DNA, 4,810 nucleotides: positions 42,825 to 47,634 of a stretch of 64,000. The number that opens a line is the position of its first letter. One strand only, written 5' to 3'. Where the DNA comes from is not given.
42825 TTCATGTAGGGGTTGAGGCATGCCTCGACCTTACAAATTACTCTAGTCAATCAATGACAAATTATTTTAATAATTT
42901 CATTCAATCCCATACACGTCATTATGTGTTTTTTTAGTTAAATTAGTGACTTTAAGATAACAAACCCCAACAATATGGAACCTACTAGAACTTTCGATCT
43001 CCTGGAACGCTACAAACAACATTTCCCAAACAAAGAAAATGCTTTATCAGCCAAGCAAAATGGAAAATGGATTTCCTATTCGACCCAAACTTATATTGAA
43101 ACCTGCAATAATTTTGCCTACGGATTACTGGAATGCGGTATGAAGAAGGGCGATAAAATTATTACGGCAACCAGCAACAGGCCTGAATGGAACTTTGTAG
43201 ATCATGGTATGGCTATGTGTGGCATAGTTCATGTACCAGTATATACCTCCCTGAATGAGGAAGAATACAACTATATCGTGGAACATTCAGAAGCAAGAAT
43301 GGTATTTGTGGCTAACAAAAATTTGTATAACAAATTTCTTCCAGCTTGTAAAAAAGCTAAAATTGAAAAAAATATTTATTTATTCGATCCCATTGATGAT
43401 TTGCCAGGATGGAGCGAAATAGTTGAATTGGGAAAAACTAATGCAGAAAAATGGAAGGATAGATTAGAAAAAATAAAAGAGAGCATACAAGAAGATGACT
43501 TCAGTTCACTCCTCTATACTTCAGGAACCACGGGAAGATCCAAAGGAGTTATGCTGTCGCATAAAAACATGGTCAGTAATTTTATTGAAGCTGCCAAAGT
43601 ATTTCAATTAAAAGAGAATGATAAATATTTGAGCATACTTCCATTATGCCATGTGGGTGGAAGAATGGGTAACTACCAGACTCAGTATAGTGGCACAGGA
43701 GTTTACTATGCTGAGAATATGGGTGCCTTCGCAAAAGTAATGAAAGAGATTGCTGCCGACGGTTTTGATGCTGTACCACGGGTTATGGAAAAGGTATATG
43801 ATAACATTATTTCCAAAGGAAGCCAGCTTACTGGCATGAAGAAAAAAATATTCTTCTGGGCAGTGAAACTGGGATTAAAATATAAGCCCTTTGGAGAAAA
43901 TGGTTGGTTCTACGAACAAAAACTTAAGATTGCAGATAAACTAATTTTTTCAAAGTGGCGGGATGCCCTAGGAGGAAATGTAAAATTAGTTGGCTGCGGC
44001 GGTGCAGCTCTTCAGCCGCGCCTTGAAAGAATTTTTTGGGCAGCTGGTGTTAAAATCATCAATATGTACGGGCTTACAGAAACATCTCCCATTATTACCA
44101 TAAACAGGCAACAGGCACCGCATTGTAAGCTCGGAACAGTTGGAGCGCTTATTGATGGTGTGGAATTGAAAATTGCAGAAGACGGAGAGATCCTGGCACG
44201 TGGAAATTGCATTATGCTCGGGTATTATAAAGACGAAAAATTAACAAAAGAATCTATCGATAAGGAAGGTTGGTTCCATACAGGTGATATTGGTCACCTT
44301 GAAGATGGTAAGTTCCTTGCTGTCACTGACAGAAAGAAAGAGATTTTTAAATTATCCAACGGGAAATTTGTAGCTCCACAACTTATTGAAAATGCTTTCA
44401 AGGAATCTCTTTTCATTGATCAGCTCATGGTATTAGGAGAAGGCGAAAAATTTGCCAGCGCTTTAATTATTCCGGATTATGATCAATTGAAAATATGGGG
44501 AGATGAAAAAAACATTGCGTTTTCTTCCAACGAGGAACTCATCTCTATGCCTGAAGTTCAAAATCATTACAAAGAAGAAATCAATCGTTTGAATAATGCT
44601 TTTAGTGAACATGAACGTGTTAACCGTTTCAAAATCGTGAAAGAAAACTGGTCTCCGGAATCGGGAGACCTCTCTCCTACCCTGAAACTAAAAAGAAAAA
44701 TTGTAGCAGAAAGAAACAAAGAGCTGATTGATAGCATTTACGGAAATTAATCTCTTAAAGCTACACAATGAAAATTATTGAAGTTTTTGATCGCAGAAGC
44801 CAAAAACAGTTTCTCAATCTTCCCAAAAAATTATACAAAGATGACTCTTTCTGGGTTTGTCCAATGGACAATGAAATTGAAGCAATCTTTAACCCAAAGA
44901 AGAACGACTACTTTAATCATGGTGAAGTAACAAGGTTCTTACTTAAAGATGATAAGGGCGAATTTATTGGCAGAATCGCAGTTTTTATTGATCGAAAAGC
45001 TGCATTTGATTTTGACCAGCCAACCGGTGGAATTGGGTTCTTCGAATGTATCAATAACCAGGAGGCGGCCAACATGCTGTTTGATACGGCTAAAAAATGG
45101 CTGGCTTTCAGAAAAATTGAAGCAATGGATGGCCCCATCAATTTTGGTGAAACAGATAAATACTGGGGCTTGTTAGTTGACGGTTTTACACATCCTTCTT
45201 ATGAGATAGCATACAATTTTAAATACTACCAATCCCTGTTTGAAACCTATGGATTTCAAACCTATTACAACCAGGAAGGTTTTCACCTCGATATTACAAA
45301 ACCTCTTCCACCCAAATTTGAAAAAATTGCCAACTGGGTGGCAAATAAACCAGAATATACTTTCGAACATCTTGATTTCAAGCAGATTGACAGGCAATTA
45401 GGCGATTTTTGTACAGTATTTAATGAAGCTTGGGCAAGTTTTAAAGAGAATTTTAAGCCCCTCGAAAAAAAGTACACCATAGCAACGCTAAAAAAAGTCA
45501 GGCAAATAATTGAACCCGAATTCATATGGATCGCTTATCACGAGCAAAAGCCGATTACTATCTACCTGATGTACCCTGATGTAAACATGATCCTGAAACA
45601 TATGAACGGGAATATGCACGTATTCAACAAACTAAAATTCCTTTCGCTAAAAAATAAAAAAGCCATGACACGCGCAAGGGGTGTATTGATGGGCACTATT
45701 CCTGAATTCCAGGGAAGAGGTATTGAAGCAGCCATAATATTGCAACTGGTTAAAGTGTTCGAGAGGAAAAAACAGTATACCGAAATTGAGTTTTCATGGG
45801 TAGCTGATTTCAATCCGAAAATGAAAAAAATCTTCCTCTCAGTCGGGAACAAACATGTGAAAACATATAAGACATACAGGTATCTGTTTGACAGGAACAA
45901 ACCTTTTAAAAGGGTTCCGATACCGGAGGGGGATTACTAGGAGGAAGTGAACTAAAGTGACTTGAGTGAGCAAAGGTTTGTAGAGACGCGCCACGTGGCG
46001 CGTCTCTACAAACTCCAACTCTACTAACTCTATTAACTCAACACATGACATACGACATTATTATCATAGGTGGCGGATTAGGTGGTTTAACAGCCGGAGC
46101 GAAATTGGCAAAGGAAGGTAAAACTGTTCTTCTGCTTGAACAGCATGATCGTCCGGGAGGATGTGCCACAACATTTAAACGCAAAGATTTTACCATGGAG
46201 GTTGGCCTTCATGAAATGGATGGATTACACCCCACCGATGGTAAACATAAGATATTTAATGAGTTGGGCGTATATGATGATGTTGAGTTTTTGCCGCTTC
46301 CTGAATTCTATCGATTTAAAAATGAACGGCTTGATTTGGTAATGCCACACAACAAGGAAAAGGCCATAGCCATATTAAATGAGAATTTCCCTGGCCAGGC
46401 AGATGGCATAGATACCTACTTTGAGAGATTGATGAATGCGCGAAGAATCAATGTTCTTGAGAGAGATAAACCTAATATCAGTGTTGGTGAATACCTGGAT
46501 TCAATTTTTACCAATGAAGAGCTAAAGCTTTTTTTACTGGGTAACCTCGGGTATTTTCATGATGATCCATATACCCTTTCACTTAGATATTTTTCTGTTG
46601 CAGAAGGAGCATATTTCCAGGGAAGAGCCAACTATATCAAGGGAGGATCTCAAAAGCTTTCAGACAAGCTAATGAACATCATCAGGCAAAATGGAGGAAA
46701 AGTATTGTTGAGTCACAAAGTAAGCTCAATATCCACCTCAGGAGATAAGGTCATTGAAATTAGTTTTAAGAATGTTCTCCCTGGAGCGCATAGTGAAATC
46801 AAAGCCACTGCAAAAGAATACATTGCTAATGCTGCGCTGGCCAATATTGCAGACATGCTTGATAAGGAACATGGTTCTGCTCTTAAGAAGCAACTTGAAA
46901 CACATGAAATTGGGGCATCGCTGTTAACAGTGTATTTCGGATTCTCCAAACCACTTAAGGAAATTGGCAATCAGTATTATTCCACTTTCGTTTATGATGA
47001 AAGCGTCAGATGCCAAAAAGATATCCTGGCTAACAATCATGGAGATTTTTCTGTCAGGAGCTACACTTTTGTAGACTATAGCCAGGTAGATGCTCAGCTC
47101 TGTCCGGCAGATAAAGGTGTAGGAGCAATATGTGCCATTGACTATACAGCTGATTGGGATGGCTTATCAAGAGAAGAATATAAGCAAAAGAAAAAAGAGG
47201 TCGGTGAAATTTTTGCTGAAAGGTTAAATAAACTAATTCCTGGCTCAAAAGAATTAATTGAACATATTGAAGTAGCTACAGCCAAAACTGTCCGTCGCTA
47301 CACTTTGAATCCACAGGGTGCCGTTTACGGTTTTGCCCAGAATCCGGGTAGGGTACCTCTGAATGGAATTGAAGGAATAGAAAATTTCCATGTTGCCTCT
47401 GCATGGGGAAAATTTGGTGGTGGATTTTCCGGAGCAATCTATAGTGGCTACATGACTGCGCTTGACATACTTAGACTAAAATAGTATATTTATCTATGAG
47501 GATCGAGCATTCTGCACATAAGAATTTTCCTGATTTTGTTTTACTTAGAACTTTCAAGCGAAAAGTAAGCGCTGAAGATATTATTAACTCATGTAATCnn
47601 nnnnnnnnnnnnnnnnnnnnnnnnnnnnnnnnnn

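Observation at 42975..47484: Candidate ceramide/amide-lipid module: acyl-CoA ligase + bCerS-like GNAT + CrtI-like oxidoreductase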

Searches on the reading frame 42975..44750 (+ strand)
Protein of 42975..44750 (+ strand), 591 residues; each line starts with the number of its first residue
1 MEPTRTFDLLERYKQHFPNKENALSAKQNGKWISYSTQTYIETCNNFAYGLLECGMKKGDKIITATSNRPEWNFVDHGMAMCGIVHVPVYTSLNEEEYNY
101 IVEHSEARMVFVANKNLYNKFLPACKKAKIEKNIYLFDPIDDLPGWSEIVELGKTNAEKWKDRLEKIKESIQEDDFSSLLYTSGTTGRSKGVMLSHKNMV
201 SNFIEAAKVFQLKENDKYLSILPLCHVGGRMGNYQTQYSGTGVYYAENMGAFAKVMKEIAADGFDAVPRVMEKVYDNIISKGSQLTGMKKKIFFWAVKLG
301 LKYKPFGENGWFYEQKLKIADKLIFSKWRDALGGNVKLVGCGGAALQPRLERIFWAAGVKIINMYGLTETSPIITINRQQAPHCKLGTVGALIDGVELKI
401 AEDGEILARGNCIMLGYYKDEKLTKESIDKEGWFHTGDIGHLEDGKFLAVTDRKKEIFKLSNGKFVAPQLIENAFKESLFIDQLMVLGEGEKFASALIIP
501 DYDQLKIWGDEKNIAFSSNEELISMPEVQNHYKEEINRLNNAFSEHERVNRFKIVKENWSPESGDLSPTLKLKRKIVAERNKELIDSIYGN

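Call 3: search_protein_families(library=pfam, proteins=[window:42975-44750:+])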
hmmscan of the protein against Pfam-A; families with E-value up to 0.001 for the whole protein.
window:42975-44750:+ (591 aa): 2 families
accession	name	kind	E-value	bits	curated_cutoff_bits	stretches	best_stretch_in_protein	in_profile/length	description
PF00501.34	AMP-binding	-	3.3e-67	227.4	29.9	1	12-418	3-384/384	AMP-binding enzyme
PF23562.2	AMP-binding_C_3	-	1.8e-07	32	20.8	1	458-589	4-120/124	AMP-binding enzyme C-terminal domain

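Call 4: search_protein_families(library=ncbifam, proteins=[window:42975-44750:+])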
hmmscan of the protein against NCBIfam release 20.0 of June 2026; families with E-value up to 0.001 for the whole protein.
window:42975-44750:+ (591 aa): 92 families (the best 25 are shown)
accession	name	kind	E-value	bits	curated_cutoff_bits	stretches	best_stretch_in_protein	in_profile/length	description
NF038343.1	ligase_FadD11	exception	2.8e-84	283.6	950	1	23-590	17-582/585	fatty acid--CoA ligase FadD11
NF004837.0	PRK06187.1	subfamily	1.7e-70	237.8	476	2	15-290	19-290/531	long-chain-fatty-acid--CoA ligase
NF005801.1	PRK07656.1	equivalog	3.3e-58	197.6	657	2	41-268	33-258/500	FadD3 family acyl-CoA ligase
NF009233.0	PRK12583.1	subfamily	9.4e-50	169.5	832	2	8-260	22-288/558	fatty acid CoA ligase family protein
NF006182.0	PRK08316.1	subfamily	1e-49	169.5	663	2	8-229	15-226/523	fatty acyl-CoA synthetase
TIGR01923.1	menE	equivalog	1.1e-47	163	330.15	2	335-489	225-382/442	o-succinylbenzoate--CoA ligase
NF009232.0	PRK12582.1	subfamily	4.5e-43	147.4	777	2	359-589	378-613/624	acyl-CoA synthetase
NF002966.0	PRK03640.1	equivalog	1.5e-42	145.9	556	2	342-491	263-418/483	o-succinylbenzoate--CoA ligase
NF005702.0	PRK07514.1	subfamily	2.1e-41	141.9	558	2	9-231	5-214/506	malonyl-CoA synthase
NF041592.1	carboxyl_red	equivalog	1.3e-39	135.7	1300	1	34-525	74-567/1160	carboxylic acid reductase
NF006181.0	PRK08314.1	subfamily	1e-38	132.9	705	2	7-233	27-263/563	long-chain-fatty-acid--CoA ligase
NF052269.1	Staph_lig_FadD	equivalog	8e-38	130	650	2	17-229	12-205/499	long-chain-fatty-acid--CoA ligase FadD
NF004114.0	PRK05605.1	equivalog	8.5e-38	130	766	2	356-489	361-503/575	long-chain-fatty-acid--CoA ligase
NF005947.1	PRK08008.1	equivalog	1.9e-37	129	651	2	13-228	16-228/518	crotonobetaine/carnitine-CoA ligase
NF052580.1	Str24CoAsynCasG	equivalog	2.3e-37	128.6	750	2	344-489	330-483/548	steroid-24-oyl-CoA synthetase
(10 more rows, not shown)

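Call 75: search_solved_structures(query=window:42975-44750:+, max_evalue=1e-20)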
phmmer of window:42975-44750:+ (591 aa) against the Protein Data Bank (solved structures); distinct sequences matched with E-value up to 1e-20: 26.
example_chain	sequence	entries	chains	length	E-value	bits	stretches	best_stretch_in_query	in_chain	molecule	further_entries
3g7s_A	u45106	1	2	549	4.7e-26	94.4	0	37-228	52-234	Long-chain-fatty-acid--CoA ligase (FadD-1)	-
6k4c_A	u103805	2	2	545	8.2e-26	93.7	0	335-477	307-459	Ancestral luciferase AncLamp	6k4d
3a9u_A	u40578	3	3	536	4.6e-25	91.2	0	335-474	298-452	4-coumarate--CoA ligase | 4-coumarate:CoA ligase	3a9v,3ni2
5bsm_A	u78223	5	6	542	4.2e-24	88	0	335-472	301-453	4-coumarate--CoA ligase 2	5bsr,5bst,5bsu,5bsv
5u95_A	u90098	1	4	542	4.2e-24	88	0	335-472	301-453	4-coumarate--CoA ligase 2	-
5msp_A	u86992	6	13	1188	4.4e-24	87.9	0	330-522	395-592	Thioester reductase domain-containing protein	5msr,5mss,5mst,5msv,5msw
5bsw_A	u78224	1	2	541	1e-23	86.7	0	335-472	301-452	4-coumarate--CoA ligase 2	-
5x8f_A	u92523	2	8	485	3e-23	85.2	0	340-478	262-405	2-succinylbenzoate--CoA ligase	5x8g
5buq_A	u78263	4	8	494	3.3e-23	85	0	340-478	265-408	2-succinylbenzoate--CoA ligase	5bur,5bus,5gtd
6qjz_A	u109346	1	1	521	4.7e-23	84.5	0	9-278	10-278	oxalyl CoA-synthetase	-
7kyd_A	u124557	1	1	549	6e-23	84.2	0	338-496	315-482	Long-chain fatty-acyl-CoA synthetase CG6178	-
4g37_A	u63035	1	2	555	1e-22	83.5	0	339-475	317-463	Luciferin 4-monooxygenase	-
6q2m_A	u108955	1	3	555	1.4e-22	83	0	339-476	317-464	Luciferin 4-monooxygenase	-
5kyv_A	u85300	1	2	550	1.8e-22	82.6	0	339-476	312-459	Luciferin 4-monooxygenase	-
3r44_A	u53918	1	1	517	2.7e-22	82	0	341-504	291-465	fatty acyl CoA synthetase FADD13 (FATTY-ACYL-CoA SYNTHETASE)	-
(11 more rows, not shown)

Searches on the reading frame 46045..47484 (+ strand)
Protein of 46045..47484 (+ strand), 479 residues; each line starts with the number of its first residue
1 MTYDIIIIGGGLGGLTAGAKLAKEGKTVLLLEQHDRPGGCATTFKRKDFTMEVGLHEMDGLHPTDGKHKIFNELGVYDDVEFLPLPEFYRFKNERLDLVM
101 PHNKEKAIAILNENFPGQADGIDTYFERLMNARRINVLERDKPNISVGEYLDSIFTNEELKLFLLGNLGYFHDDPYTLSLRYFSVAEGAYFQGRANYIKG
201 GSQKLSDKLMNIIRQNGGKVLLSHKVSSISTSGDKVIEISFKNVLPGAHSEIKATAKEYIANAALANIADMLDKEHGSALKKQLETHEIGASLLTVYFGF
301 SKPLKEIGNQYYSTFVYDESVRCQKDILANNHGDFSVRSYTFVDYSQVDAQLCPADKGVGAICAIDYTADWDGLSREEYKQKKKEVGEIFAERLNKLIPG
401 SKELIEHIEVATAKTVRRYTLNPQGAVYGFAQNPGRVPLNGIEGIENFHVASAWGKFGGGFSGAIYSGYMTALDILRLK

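Call 3: search_protein_families(library=pfam, proteins=[window:46045-47484:+])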
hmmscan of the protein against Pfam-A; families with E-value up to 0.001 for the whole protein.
window:46045-47484:+ (479 aa): 11 families
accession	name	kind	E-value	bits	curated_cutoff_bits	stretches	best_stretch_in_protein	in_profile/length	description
PF01593.30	Amino_oxidase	-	4.8e-21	76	19.8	1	12-476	1-443/443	Flavin containing amine oxidoreductase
PF13450.12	NAD_binding_8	-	4.1e-15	56.2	21.9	1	7-62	1-56/68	NAD(P)-binding Rossmann-like domain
PF12831.13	FAD_oxidored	-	1.9e-09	37.8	27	1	4-43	1-40/416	FAD dependent oxidoreductase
PF01266.30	DAO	-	1e-08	35.6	27.9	1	4-40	1-37/353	FAD dependent oxidoreductase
PF00890.30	FAD_binding_2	-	1.8e-07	31.1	20.4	1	4-41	1-37/414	FAD binding domain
PF03486.20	HI0933_like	-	6e-06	26.3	50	0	4-38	2-36/244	HI0933-like protein Rossmann domain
PF07992.20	Pyr_redox_2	-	6.9e-05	22.8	26.1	1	3-36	1-31/291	Pyridine nucleotide-disulphide oxidoreductase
PF01494.25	FAD_binding_3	-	0.00011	22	22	1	3-36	2-35/349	FAD binding domain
PF01946.23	Thi4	-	0.00013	21.8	26.2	1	2-41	17-57/235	Thi4 family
PF00070.33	Pyr_redox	-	0.00068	20.5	22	0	5-38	2-35/82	Pyridine nucleotide-disulphide oxidoreductase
PF01134.28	GIDA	-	0.00088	18.9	22.1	0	4-34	1-31/391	Glucose inhibited division protein A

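Call 4: search_protein_families(library=ncbifam, proteins=[window:46045-47484:+])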
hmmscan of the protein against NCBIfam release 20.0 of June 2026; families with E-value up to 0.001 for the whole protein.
window:46045-47484:+ (479 aa): 59 families (the best 25 are shown)
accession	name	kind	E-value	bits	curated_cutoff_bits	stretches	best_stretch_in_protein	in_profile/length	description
TIGR02733.1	desat_CrtD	equivalog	1.7e-45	155.7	549.7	2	198-437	227-447/492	C-3',4' desaturase CrtD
TIGR02730.1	carot_isom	equivalog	6e-32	111.1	586.9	2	192-472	218-485/493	carotenoid isomerase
TIGR02734.1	crtI_fam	subfamily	2.6e-20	72.6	238.1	2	6-133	2-129/504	phytoene desaturase family protein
NF005560.0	PRK07233.1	equivalog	1.9e-19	69.9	252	2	4-83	2-79/435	hypothetical protein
NF058655.1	CrtID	equivalog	1.1e-16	60.7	640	2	5-164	1-161/478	bifunctional phytoene desaturase/3,4-desaturase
TIGR03467.1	HpnE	equivalog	3.4e-12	46.4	283.05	1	5-50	1-46/430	hydroxysqualene dehydroxylase HpnE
NF045637.1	carotdesatCrtDProt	equivalog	6.7e-11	41.4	580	1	5-51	1-47/485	1-hydroxycarotenoid 3,4-desaturase CrtD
NF045689.1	BCarotKetCrtO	equivalog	2.2e-10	39.7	1000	1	2-43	3-44/563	beta-carotene ketolase CrtO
NF005548.0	PRK07208.1-4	equivalog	2.7e-10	39.5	389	1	4-57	5-58/488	hypothetical protein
TIGR02731.1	phytoene_desat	equivalog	2.1e-08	33.3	569.4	1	5-80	2-76/453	15-cis-phytoene desaturase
NF005546.0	PRK07208.1-2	equivalog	3.9e-08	32.3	418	0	4-57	6-60/527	hypothetical protein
NF053717.1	VnlPnlRedVprA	equivalog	1.1e-07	31.1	600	1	2-52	6-55/481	vinyl phenol reductase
NF005545.0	PRK07208.1-1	equivalog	3.2e-07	29.1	451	1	4-57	9-63/504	hypothetical protein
NF042421.1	hydcarot_desat_CrtD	equivalog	3.3e-07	29.2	500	1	5-75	4-74/487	1-hydroxycarotenoid 3,4-desaturase CrtD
TIGR00562.1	proto_IX_ox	equivalog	4e-07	29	97.85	1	3-80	3-80/470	protoporphyrinogen oxidase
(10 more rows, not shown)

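Call 74: search_solved_structures(query=window:46045-47484:+, max_evalue=0.00001)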
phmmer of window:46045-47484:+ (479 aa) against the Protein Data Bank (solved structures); distinct sequences matched with E-value up to 0.00001: 8.
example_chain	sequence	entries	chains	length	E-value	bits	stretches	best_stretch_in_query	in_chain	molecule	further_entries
4dgk_A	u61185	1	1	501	1.5e-12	50.2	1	6-94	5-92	Phytoene dehydrogenase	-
3nrn_A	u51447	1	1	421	3.2e-08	35.9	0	6-58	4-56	uncharacterized protein PF1083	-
2z5y_A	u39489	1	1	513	2.1e-07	33.2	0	3-48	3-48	Amine oxidase [flavin-containing] A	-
2z5x_A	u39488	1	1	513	2.2e-07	33.2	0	3-48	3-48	Amine oxidase [flavin-containing] A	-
2bxr_A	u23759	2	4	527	2.3e-07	33.1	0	3-48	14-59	AMINE OXIDASE [FLAVIN-CONTAINING] A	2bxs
3ka7_A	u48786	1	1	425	1.5e-06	30.4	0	6-58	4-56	Oxidoreductase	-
4rep_A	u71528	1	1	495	2.1e-06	30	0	5-55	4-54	Gamma-carotene desaturase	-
5mog_A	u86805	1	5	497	4.7e-06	28.8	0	4-83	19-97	Phytoene dehydrogenase, chloroplastic/chromoplastic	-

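Call 84: find_homologous_proteins(query=window:46045-47484:+, max_evalue=1e-10)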
Query window:46045-47484:+ (479 aa): 2736 proteins with E <= 1e-10 among 8000 candidates; the best 120 are listed.
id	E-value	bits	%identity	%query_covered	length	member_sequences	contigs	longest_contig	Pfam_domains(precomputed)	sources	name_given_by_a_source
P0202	0.0e+0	1091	100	100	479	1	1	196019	PF01266.31,PF01593.31,PF13450.13,PF00890.31,PF03486.21,PF12831.14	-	-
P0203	5.9e-267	904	80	100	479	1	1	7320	PF01266.31,PF01593.31,PF13450.13,PF00890.31,PF03486.21,PF12831.14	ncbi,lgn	-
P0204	2.9e-263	892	78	100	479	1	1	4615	PF01266.31,PF01593.31,PF13450.13,PF00890.31,PF00070.34,PF01494.26,PF12831.14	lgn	-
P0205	7.4e-263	890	79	100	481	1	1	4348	PF01266.31,PF01593.31,PF13450.13,PF00890.31,PF00070.34,PF03486.21,PF01494.26,PF12831.14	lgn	-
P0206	7.8e-263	890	80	100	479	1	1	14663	PF01266.31,PF01593.31,PF13450.13,PF00890.31,PF12831.14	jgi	jgi:all-trans-retinol 13,14-reductase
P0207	8.3e-254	861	76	100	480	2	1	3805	PF01266.31,PF01593.31,PF13450.13,PF00890.31,PF03486.21,PF01494.26,PF12831.14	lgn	-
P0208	7.6e-248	841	74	100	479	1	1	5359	PF01266.31,PF01593.31,PF13450.13,PF00890.31,PF07992.21,PF00070.34,PF03486.21,PF01494.26,PF12831.14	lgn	-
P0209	2.0e-241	820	73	100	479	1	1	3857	PF01946.24,PF01266.31,PF01593.31,PF13450.13,PF00890.31,PF07992.21,PF00070.34,PF12831.14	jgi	-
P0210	1.2e-240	817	74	100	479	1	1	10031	PF01946.24,PF01266.31,PF01593.31,PF13450.13,PF00890.31,PF07992.21,PF00070.34,PF03486.21,PF01494.26,PF12831.14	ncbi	-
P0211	2.1e-226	770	70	100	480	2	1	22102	PF01266.31,PF01593.31,PF13450.13,PF00890.31,PF07992.21,PF01494.26,PF12831.14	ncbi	-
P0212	8.8e-225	765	70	100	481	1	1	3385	PF01266.31,PF01593.31,PF13450.13,PF00890.31,PF00070.34,PF12831.14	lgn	-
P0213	1.2e-224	764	69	100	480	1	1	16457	PF01266.31,PF01593.31,PF13450.13,PF00890.31,PF01494.26,PF12831.14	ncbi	-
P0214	1.5e-224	764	68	100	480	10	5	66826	PF01266.31,PF01593.31,PF13450.13,PF00890.31,PF03486.21,PF01494.26,PF12831.14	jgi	jgi:all-trans-retinol 13,14-reductase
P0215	9.9e-224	761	69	100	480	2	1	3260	PF01266.31,PF01593.31,PF13450.13,PF00890.31,PF03486.21,PF01494.26,PF12831.14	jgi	jgi:all-trans-retinol 13,14-reductase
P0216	3.9e-223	759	69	100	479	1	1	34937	PF01946.24,PF01266.31,PF01593.31,PF13450.13,PF00890.31,PF07992.21,PF03486.21,PF12831.14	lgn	-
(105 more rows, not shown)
